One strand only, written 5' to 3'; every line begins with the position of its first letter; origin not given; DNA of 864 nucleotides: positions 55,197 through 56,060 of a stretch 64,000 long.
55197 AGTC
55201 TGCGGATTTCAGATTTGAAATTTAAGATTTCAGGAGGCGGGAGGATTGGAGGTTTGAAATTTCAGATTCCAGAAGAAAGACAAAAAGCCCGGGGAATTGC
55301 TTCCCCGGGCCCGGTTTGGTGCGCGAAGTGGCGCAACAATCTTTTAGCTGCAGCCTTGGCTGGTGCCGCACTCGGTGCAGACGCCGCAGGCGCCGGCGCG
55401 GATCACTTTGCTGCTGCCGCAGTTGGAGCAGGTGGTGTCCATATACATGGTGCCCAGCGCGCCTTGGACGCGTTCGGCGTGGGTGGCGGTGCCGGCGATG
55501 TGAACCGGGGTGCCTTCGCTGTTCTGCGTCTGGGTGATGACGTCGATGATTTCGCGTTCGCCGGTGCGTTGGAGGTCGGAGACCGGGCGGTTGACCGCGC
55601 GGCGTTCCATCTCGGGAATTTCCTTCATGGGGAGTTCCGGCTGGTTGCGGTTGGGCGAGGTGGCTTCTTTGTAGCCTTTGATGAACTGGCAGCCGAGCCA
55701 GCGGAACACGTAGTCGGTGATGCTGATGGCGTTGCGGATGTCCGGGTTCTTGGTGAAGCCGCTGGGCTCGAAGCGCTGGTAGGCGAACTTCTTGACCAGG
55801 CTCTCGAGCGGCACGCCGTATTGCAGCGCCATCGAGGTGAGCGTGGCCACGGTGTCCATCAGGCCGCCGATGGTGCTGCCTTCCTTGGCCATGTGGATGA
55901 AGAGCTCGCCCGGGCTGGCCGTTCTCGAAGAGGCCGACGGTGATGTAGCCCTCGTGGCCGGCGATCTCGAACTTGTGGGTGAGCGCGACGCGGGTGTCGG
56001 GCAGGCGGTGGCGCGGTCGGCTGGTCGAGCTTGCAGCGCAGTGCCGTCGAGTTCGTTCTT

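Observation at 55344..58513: Class II ribonucleotide reductase gene broken by at least ten 1-nt frameshifts while each segment looks pristine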

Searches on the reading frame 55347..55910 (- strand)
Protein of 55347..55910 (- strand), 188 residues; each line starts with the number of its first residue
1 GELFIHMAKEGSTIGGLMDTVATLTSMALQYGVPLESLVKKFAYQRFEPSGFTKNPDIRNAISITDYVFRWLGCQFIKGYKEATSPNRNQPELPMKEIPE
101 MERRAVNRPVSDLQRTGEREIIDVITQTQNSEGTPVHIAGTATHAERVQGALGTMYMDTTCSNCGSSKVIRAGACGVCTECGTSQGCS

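Call 4: find_homologous_proteins(query=window:55347-55910:-)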
Query seq(188 aa) (188 aa): 5729 proteins with E <= 0.001 among 5779 candidates; the best 120 are listed.
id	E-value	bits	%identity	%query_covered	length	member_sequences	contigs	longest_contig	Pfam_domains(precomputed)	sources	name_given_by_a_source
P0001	2.6e-114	397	94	100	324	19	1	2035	PF02867.21,PF12637.15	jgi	jgi:ribonucleoside-diphosphate reductase alpha chain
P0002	1.3e-100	352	83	100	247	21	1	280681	PF12637.15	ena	-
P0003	4.4e-100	351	83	100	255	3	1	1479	PF12637.15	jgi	jgi:ribonucleoside-diphosphate reductase alpha chain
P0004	2.8e-99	348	83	100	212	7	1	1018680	PF12637.15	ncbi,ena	-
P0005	9.8e-99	346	81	100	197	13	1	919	PF12637.15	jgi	jgi:ribonucleoside-diphosphate reductase alpha chain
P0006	3.3e-98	345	80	100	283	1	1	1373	PF12637.15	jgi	jgi:ribonucleoside-diphosphate reductase alpha chain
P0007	6.9e-98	344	81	100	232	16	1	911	PF12637.15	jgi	jgi:ribonucleoside-diphosphate reductase alpha chain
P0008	7.2e-98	343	82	100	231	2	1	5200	PF12637.15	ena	-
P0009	8.0e-98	343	82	100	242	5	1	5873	PF12637.15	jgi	jgi:ribonucleoside-diphosphate reductase alpha chain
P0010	2.8e-97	342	81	100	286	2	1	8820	PF12637.15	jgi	jgi:ribonucleoside-diphosphate reductase alpha chain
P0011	2.9e-97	342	81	100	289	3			PF12637.15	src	-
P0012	4.0e-97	341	81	100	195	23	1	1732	PF12637.15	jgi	jgi:ribonucleoside-diphosphate reductase alpha chain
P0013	6.9e-97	340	81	100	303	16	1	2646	PF12637.15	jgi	jgi:ribonucleoside-diphosphate reductase alpha chain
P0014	8.3e-97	340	79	100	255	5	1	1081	PF12637.15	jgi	jgi:ribonucleoside-diphosphate reductase alpha chain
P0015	8.7e-97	340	80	100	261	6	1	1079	PF12637.15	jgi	jgi:ribonucleoside-diphosphate reductase alpha chain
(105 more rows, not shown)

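Call 5: find_encoding_contigs(protein=P0004, flank=6000, max_places=3)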
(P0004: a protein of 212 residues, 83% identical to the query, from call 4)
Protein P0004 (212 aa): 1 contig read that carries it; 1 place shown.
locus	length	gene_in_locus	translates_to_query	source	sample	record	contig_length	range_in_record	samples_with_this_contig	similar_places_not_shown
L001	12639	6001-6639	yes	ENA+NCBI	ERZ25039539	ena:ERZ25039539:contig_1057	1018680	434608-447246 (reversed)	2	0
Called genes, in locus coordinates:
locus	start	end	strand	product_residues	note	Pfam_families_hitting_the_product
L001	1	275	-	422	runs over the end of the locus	-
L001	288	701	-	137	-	-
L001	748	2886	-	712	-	-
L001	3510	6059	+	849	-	PF08471:Ribonuc_red_2_N, PF02867:Ribonuc_red_lgC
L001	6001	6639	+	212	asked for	PF12637:TSCPD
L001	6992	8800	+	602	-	PF02771:Acyl-CoA_dh_N, PF02770:Acyl-CoA_dh_M, PF00441:Acyl-CoA_dh_1, PF08028:Acyl-CoA_dh_2, PF22924:ACOX_C_alpha1 (weak), PF21343:ACAD9-ACADV_C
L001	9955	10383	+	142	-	-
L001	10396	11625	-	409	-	PF02366:PMT, PF13231:PMT_2 (weak)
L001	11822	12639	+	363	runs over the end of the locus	PF00535:Glycos_transf_2, PF13641:Glyco_tranf_2_3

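Call 6: find_encoding_contigs(protein=P0002, flank=6000, max_places=3)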
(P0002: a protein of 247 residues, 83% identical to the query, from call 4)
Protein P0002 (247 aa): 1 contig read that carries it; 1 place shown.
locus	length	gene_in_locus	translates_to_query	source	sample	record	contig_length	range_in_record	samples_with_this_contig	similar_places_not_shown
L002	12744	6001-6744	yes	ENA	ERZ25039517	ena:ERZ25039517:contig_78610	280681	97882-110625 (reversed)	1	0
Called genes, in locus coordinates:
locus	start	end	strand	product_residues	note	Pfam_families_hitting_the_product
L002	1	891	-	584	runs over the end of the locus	PF01436:NHL (faint)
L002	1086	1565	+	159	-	PF13291:ACT_4 (faint), PF19571:ACT_8, PF01842:ACT (weak), PF13840:ACT_7 (faint), PF22629:ACT_AHAS_ss (faint)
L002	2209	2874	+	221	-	PF00027:cNMP_binding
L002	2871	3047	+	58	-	PF06210:DUF1003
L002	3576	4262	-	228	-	-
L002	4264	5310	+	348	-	PF02867:Ribonuc_red_lgC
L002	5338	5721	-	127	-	-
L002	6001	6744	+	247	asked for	PF12637:TSCPD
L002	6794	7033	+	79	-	-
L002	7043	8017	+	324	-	PF00126:HTH_1, PF03466:LysR_substrate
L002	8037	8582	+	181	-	PF16798:DUF5069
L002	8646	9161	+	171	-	-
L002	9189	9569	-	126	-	PF02656:DUF202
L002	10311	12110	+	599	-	PF02771:Acyl-CoA_dh_N, PF02770:Acyl-CoA_dh_M, PF00441:Acyl-CoA_dh_1, PF08028:Acyl-CoA_dh_2, PF22924:ACOX_C_alpha1 (weak), PF21343:ACAD9-ACADV_C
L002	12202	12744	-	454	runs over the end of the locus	PF02366:PMT, PF13231:PMT_2 (weak)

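Call 7: find_encoding_contigs(protein=P0001, flank=3000, max_places=5)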
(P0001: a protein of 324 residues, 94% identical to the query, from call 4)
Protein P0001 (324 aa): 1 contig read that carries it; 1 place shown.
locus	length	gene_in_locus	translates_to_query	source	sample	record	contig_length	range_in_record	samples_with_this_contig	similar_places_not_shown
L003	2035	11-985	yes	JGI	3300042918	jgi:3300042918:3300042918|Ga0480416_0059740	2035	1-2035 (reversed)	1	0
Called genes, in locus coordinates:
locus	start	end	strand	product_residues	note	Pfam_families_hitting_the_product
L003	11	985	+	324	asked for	PF02867:Ribonuc_red_lgC, PF12637:TSCPD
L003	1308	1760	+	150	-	PF13302:Acetyltransf_3 (weak), PF00583:Acetyltransf_1, PF13673:Acetyltransf_10, PF13508:Acetyltransf_7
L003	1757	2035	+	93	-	?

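Call 12: find_related_loci(query=A1, collection=genome_contigs, flank=6000)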
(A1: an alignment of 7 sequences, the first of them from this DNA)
Query A1 (188 aa) in genome_contigs; peptide patterns used: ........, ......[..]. (x = any residue, [..] = any of these).
600 stretches matched a pattern (row limit reached: there are more); 548 encode a relative of the query (tblastn E <= 1e-3); the best 80 are kept; 80 distinct loci.
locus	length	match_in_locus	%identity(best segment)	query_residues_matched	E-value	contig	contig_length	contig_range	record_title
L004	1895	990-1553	96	1-188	7e-134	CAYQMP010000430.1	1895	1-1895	MAG TPA_asm: uncultured Chthoniobacter sp. isolate binchicken_co176_18 genome assembly, contig: NODE_99586_length_1895_c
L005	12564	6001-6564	96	1-188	2e-125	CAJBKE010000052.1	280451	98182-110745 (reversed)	MAG: uncultured Verrucomicrobia bacterium isolate Loc090907-1m_bin-436 genome assembly, contig: bin-436:52/70, whole gen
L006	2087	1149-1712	94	1-188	3e-130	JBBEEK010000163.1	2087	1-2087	MAG: Chthoniobacterales bacterium isolate LejiaF_64_72 Lejia_F_65785_length_2087_cov_40, whole genome shotgun sequence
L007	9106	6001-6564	95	1-188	1e-122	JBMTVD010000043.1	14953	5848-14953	MAG: Chthoniobacterales bacterium isolate LKB_V8_S20_100percent_par_LKB_V8_S20_metabat.78_sub NODE_2586_length_14953_cov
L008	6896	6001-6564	93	1-188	2e-121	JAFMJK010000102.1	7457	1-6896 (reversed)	MAG: Chthoniobacterales bacterium isolate DEBay_Sum019D_L_G_169 NODE_12005_length_7457_cov_6.044853, whole genome shotgu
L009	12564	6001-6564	93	1-188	4e-121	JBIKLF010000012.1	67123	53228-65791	MAG: Chthoniobacterales bacterium isolate ME2014-08-20_3300044733_group5_bin98 Rohwer_bin2569_scaffold_116_c1, whole gen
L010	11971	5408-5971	94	1-188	1e-121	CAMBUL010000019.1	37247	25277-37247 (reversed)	MAG: Chthoniobacter flavus isolate MoH-02may19-15 genome assembly, contig: MoH-02may19-C1338, whole genome shotgun seque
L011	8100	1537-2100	92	1-188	6e-121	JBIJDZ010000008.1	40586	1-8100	MAG: Chthoniobacterales bacterium isolate ME2006-08-30D12_3300044970_group2_bin85 Rohwer_bin2562_scaffold_193_c1, whole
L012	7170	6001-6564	91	1-188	4e-120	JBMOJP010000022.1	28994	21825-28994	MAG: Chthoniobacterales bacterium isolate Deming_bin.581 contig3545, whole genome shotgun sequence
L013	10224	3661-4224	92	1-188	3e-120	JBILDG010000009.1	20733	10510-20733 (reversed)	MAG: Chthoniobacterales bacterium isolate ME2016-07-08_3300034284_group7_bin198 Rohwer_bin2571_scaffold_1222_c1, whole g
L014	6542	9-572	92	1-188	2e-119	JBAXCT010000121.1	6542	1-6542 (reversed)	MAG: Chthoniobacterales bacterium isolate ELA200 MAG200_121, whole genome shotgun sequence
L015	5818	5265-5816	92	1-184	1e-118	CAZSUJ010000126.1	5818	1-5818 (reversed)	MAG TPA_asm: uncultured Chthoniobacter sp. isolate SRP242652_co2_114 genome assembly, contig: NODE_14268_length_5818_cov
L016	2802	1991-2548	88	1-188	5e-118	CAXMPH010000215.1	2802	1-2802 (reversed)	MAG: uncultured Chthoniobacterales bacterium isolate 07C-BC-St04_bin.12.strict genome assembly, contig: NODE_215_length_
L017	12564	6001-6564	84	1-188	5e-108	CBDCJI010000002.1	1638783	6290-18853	MAG: Chthoniobacterales bacterium isolate 8289853c-9f09-45ed-b0a6-06da85470329 genome assembly, contig: contig_2, whole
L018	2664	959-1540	83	1-188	1e-111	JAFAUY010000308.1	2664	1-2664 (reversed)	MAG: Verrucomicrobiota bacterium isolate CP_BM_RX_22 BM_RX_k147_5403528, whole genome shotgun sequence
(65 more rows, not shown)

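Call 49: list_cluster_members(proteins=[P0001])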
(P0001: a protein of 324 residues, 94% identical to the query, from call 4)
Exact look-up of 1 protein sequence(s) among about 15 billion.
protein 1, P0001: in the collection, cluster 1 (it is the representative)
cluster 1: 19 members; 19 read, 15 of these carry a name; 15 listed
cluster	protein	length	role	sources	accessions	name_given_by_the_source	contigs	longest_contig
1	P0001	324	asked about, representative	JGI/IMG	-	ribonucleoside-diphosphate reductase alpha chain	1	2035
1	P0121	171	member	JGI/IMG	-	ribonucleoside-diphosphate reductase alpha chain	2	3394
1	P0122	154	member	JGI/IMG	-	ribonucleoside-diphosphate reductase alpha chain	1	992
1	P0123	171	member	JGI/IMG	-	ribonucleoside-diphosphate reductase alpha chain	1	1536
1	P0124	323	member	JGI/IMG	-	ribonucleoside-diphosphate reductase alpha chain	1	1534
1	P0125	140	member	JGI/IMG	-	ribonucleoside-diphosphate reductase alpha chain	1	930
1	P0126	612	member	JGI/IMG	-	ribonucleoside-diphosphate reductase alpha chain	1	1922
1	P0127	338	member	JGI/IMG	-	ribonucleoside-diphosphate reductase alpha chain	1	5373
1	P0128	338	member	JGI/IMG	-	ribonucleoside-diphosphate reductase alpha chain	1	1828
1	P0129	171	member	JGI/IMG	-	ribonucleoside-diphosphate reductase alpha chain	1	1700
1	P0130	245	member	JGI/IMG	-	ribonucleoside-diphosphate reductase alpha chain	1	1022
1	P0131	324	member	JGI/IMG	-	ribonucleoside-diphosphate reductase alpha chain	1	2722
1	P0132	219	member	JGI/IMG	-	ribonucleoside-diphosphate reductase alpha chain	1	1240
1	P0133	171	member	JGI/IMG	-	ribonucleoside-diphosphate reductase alpha chain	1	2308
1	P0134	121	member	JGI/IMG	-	hypothetical protein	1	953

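Call 51: find_encoding_contigs(protein=P0133, flank=4000, max_places=4)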
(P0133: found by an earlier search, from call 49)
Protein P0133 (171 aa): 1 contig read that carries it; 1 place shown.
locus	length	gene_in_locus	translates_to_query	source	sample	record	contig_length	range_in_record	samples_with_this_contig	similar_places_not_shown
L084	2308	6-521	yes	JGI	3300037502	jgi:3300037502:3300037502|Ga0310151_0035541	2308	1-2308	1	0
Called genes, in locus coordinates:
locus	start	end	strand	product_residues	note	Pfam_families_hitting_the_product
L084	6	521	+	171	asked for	PF12637:TSCPD (weak)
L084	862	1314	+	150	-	PF13302:Acetyltransf_3 (weak), PF00583:Acetyltransf_1, PF13673:Acetyltransf_10, PF18014:Acetyltransf_18 (faint), PF13508:Acetyltransf_7, PF08445:FR47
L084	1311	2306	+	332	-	?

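Call 52: find_encoding_contigs(protein=P0121, flank=4000, max_places=4)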
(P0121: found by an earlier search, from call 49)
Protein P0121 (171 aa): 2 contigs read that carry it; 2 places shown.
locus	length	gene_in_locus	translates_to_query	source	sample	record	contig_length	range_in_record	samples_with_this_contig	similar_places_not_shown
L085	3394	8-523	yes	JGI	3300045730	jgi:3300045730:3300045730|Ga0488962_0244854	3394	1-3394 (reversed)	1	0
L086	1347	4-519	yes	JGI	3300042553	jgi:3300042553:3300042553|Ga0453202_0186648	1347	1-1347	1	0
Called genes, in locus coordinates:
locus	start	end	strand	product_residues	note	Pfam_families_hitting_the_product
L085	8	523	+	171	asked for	PF12637:TSCPD (faint)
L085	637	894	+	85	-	PF22513:FitA-like_RHH (weak)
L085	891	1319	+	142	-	PF01850:PIN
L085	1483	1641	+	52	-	-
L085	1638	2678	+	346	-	PF08331:QueG_DUF1730, PF13237:Fer4_10 (faint), PF25160:LdpA_Fe-S-bd (faint), PF00037:Fer4 (faint), PF12837:Fer4_6 (faint), PF12838:Fer4_7 (faint), PF13484:Fer4_16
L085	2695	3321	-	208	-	PF05198:IF3_N, PF00707:IF3_C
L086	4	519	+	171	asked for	PF12637:TSCPD (faint)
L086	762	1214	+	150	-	PF00583:Acetyltransf_1, PF13673:Acetyltransf_10, PF13508:Acetyltransf_7, PF08445:FR47 (weak)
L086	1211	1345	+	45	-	?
